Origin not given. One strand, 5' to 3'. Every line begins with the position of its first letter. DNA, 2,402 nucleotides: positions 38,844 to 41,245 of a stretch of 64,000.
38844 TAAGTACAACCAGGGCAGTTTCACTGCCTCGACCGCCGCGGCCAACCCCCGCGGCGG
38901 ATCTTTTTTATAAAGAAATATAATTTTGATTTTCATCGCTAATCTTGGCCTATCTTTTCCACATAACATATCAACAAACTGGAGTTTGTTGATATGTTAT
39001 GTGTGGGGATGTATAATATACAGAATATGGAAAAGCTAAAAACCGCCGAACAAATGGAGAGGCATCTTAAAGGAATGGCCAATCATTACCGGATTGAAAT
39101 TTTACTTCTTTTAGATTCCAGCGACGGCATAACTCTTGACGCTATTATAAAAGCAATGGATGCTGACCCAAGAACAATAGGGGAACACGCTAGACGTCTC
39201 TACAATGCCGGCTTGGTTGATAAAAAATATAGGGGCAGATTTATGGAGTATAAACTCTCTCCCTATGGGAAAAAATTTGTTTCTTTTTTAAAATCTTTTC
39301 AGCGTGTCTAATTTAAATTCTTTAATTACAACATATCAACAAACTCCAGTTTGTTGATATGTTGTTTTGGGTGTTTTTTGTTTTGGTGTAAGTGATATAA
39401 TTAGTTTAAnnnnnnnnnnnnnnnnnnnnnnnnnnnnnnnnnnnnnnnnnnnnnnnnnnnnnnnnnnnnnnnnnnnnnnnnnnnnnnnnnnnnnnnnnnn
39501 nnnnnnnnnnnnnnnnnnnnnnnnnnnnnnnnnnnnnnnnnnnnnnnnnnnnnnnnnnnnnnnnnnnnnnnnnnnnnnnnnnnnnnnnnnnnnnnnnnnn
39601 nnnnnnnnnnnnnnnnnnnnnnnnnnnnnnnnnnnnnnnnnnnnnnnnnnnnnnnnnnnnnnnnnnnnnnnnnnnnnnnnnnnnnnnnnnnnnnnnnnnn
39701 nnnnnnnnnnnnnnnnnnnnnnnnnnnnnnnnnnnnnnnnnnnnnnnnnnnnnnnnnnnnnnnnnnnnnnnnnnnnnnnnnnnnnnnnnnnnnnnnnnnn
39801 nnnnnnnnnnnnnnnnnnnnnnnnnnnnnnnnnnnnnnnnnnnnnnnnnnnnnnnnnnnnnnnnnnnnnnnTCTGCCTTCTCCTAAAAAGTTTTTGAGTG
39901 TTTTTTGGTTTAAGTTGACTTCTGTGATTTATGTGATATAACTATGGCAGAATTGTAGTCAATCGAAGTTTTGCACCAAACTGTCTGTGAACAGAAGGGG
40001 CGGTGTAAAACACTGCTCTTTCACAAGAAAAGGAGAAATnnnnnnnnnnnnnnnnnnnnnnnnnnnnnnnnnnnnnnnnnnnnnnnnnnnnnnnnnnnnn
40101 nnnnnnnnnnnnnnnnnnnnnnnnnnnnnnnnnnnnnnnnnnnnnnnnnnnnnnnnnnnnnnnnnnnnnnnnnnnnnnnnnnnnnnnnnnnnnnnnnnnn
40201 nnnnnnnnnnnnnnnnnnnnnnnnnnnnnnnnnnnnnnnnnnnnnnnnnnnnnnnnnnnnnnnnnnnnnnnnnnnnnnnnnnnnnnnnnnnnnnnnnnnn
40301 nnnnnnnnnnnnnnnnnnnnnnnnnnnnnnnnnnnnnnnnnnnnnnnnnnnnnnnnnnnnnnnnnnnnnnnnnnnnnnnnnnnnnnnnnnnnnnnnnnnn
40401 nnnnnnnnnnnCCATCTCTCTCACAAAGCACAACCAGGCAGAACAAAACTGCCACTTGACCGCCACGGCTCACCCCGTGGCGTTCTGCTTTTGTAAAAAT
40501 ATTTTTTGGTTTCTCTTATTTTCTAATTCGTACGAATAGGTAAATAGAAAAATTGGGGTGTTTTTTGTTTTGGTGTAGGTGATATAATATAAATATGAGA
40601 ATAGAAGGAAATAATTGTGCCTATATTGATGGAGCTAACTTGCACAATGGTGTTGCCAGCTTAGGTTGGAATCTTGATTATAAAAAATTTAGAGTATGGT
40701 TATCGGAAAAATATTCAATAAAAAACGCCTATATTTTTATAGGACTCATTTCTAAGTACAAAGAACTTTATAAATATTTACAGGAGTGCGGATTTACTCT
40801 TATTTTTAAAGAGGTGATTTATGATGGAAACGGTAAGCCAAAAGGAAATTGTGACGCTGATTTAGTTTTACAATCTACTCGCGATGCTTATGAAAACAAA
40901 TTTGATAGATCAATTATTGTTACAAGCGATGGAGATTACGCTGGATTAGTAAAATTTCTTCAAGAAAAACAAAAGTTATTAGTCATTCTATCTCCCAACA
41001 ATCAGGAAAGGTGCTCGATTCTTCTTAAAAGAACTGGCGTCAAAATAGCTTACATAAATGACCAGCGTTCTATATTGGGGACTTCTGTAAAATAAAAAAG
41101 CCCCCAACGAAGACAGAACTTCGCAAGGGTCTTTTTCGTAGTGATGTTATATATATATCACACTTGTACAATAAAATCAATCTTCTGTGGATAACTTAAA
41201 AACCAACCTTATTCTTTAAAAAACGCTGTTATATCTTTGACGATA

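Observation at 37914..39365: Family of perfect palindromes with a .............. core separating cassettes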

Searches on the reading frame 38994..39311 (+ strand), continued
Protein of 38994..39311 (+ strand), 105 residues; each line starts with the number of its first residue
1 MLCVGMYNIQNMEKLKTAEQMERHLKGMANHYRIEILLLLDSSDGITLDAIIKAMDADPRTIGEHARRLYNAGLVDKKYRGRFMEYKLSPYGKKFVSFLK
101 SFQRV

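Call 56: fold_search(model_id=the predicted structure, library=pdb)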
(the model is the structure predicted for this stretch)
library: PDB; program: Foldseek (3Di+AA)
matches with E <= 10: 1484; with E <= 0.001: 61
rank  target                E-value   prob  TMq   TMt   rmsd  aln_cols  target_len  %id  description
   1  6pco_B                1.3e-04  1.00  0.70  0.50   5.4       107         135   19  Mechanism for regulation of DNA binding of Bordetella bronchiseptica BpsR by 6-hydroxynicotinic acid (released 2019-11-06)
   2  4rs8_A                1.3e-04  1.00  0.74  0.82   1.0        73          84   23  Apo structure of novel pNOB8 plasmid centromere binding protein (released 2015-09-16)
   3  1s3j_A                1.9e-04  1.00  0.67  0.44   1.1        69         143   17  X-ray crystal structure of YusO protein from Bacillus subtilis (released 2004-04-13)
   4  3f72_B                1.9e-04  1.00  0.73  0.64   5.0        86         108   19  Crystal Structure of the Staphylococcus aureus pI258 CadC Metal Binding Site 2 Mutant (released 2009-04-07)
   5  1s3j_B                1.9e-04  1.00  0.67  0.45   9.5       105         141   14  X-ray crystal structure of YusO protein from Bacillus subtilis (released 2004-04-13)
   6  6pcp_C                1.9e-04  1.00  0.70  0.48   4.8       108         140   16  Mechanism for regulation of DNA binding of Bordetella bronchiseptica BpsR by 6-hydroxynicotinic acid (released 2019-11-06)
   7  3bpx_B                2.0e-04  1.00  0.73  0.50   3.1        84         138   23  Crystal Structure of MarR (released 2008-05-20)
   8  6o8k                  2.0e-04  1.00  0.68  0.69   6.5        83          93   22  Crystal Structure of apo and reduced Sulfide-responsive transcriptional repressor (SqrR) from Rhodobacter capsulatus. (released 2020-04-01)
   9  6uvu_A                2.1e-04  1.00  0.68  0.59   9.8        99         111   16  Crystal structure of the AntR antimony-specific transcriptional repressor (released 2020-11-04)
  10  1u2w_B                2.3e-04  1.00  0.74  0.65   4.9        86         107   19  Crystal Structure of the Staphylococcus aureus pI258 CadC (released 2005-07-12)
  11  4ooi_C                2.3e-04  1.00  0.68  0.68   8.7        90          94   23  Reduced HlyU from Vibrio cholerae N16961 (released 2014-12-31)
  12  4k2e_A                2.6e-04  1.00  0.69  0.68   7.0        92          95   23  HlyU from Vibrio cholerae N16961 (released 2014-04-30)
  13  8qkf_B                2.6e-04  1.00  0.65  0.65   8.1        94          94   22  SmtB protein of Mycobacterium smegmatis (released 2024-09-25)
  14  5yi1                  2.8e-04  1.00  0.74  0.54   7.3        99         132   14  Structure of Lactococcus lactis ZitR, C30AH42A mutant in apo form (released 2017-12-06)
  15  8xzu                  2.8e-04  1.00  0.63  0.45   5.1        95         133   20  HosA transcriptional regulator from enteropathogenic Escherichia coli O127:H6 (strain E2348/69) bound with 4-hydroxy ben (released 2024-08-28)
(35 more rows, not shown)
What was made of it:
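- On ArsR/SmtB-family repressor with operator: Foldseek hits to CadC, HlyU, SqrR, SmtB, CzrA and MarR proteins (call 56).
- The fold matches include the AspA centromere-binding protein, rmsd 1.0 over 73 residues (call 56). The fold match is generic for winged-helix proteins (call 56).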

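Call 57: search_protein_families(library=pfam, proteins=[window:39027-39308:+], max_evalue=0.01)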
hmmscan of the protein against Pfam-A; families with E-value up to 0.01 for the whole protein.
window:39027-39308:+ (94 aa): 3 families
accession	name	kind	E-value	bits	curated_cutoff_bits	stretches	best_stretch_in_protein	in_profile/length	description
PF01047.28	MarR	-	8.5e-05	22.8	24.6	1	22-66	5-49/59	MarR family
PF12840.13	HTH_20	-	0.00096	19.5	27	1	17-65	1-49/51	Helix-turn-helix domain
PF01022.26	HTH_5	-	0.0035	17.6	22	1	22-66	4-47/47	Bacterial regulatory protein, arsR family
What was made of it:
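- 39027..39311 (+): 94-aa ArsR/SmtB-like winged-helix regulator: the protein proposed to bind P1-P3. Pfam MarR / HTH_20 / HTH_5, weak (call 57).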

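Call 73: search_protein_families(library=padloc, proteins=[window:39027-39308:+], max_evalue=0.01)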
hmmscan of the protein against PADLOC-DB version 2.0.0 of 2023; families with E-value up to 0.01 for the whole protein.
window:39027-39308:+ (94 aa): 8 families
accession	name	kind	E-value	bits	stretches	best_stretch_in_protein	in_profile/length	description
PDLC01720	Csa3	-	1.6e-09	36.3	1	5-81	10-92/118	Csa3_1_CAS-I-II-III-IV-V-VI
PDLC01879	CARF3--CARF_TM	-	4.8e-08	30.9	1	22-89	158-221/222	-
PDLC01438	Csa3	-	3.8e-07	28.4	1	5-81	133-205/305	"CAS-I,CAS-II,CAS-III,CAS-IV,CAS-V,CAS-VI; associated_signaling"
PDLC01875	CARF3--CARF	-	1.6e-05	22.8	1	22-84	148-210/219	-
PDLC01850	CARF3--CARF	-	3e-05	22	1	18-83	143-206/209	-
PDLC01866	CARF3--CARF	-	4.1e-05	21.6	1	19-85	138-204/207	-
PDLC01434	CasR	-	0.00032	18.6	1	22-74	130-181/191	"CAS-I,CAS-II,CAS-III,CAS-IV,CAS-V,CAS-VI; associated_signaling"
PDLC01852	CARF3--CARF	-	0.0088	14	1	12-82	135-205/208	-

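Call 74: search_protein_families(library=ncbifam, proteins=[window:39027-39308:+], max_evalue=0.01)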
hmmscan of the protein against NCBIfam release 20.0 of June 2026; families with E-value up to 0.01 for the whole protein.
window:39027-39308:+ (94 aa): 6 families
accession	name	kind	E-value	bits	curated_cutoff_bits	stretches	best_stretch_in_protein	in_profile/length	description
NF033788.1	HTH_metalloreg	subfamily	2.7e-09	36.7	55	1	12-79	3-70/77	metalloregulator ArsR/SmtB family transcription factor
NF033789.1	repress_SdpR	subfamily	8.7e-06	25.6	100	1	14-78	2-65/79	autorepressor SdpR family transcription factor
NF007528.0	PRK10141.1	subfamily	2.3e-05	24.2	97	1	14-80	10-76/117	metalloregulator ArsR/SmtB family transcription factor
NF041413.1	ArsR_Rv2640c_fam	equivalog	0.0016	18.9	155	1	9-73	31-97/118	Rv2640c family ArsR-like transcriptional regulator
TIGR01884.1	cas_HTH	subfamily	0.0017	17.8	60.2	1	20-73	142-196/202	CRISPR-associated CARF protein Csa3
NF047906.1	CdPbTransRegCmtR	equivalog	0.0092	15.9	150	1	7-78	8-78/104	Cd(II)/Pb(II)-sensing metalloregulatory transcriptional regulator CmtR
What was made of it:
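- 39027..39311 (+): NCBIfam ArsR/SmtB 2.7e-9, below cut-off (call 74).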

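Call 81: search_protein_representatives(alignment_id=A2)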
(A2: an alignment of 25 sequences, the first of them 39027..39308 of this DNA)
Query: 25 sequences, 94 profile positions. Proteins with E-value up to 0.001 (for the whole library): 461; up to 1e-10: 135; up to 1e-30: 0. The best 150 are listed.
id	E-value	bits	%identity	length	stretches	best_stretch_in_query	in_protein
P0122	1.3e-30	121.3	-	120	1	4-91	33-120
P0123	2.5e-30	120.4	-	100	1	2-93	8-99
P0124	4.1e-30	119.7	-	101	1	2-92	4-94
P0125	4.9e-30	119.5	-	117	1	5-91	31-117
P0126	4.5e-29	116.4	-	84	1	4-70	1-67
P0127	4.3e-28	113.2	-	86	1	10-89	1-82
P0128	2.8e-27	110.6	-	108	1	2-92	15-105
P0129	3.0e-27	110.5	-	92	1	10-75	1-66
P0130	8.2e-26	105.9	-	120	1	2-91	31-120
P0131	2.0e-25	104.7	-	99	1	33-94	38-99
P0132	2.3e-25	104.5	-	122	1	4-93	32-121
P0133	6.5e-25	103.0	-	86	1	31-92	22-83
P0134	1.9e-24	101.6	-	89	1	5-91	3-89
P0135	2.3e-24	101.2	-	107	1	3-93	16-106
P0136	2.5e-24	101.2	-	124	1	5-91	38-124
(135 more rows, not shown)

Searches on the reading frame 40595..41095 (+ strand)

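Call 11: search_protein_families(library=pfam, proteins=[window:40595-41095:+], max_evalue=0.01)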
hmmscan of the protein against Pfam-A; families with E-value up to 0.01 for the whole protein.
window:40595-41095:+ (166 aa): 1 family
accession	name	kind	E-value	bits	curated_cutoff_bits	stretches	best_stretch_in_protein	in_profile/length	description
PF01936.24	NYN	-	2.6e-13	51.1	24.2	1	10-134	5-126/145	NYN domain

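Call 73: search_protein_families(library=padloc, proteins=[window:40595-41095:+], max_evalue=0.01)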
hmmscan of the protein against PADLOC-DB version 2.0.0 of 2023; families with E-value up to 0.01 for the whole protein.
window:40595-41095:+ (166 aa): 2 families
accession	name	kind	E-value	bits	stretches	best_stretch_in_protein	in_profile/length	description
PDLC01154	NYN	-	3.7e-07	27.8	1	10-127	151-270/310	"LabA-like protein, NYN family nuclease"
PDLC04163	HEC-09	-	3.5e-06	24.8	1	86-148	106-168/203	-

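Call 74: search_protein_families(library=ncbifam, proteins=[window:40595-41095:+], max_evalue=0.01)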
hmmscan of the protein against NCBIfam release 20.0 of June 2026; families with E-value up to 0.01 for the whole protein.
window:40595-41095:+ (166 aa): 0 families
